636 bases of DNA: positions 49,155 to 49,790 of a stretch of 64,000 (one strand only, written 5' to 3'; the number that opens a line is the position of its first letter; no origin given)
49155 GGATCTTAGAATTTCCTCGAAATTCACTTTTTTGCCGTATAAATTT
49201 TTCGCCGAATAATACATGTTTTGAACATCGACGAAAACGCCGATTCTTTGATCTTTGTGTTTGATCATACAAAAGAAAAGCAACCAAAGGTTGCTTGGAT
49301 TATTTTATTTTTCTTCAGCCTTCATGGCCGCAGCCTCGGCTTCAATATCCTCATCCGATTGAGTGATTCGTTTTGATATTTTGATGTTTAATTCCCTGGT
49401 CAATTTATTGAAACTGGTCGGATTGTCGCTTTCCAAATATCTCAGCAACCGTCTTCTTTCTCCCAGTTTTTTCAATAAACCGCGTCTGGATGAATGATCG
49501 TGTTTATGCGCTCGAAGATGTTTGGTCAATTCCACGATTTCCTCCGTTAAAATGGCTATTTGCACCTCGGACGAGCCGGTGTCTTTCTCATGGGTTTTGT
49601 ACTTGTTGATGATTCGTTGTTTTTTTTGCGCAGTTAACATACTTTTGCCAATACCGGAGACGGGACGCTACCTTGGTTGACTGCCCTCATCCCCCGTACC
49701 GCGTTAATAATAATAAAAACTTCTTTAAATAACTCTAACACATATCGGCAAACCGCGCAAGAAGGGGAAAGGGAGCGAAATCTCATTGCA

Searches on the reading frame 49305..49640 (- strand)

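Call 45: search_protein_families(library=pfam, proteins=[window:49305-49640:-], max_evalue=0.001)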
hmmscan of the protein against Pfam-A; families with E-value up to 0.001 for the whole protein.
window:49305-49640:- (111 aa): 1 family
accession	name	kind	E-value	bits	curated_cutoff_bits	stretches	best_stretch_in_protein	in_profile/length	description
PF00312.27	Ribosomal_S15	-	1.4e-30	105.7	31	1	7-86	1-80/81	Ribosomal protein S15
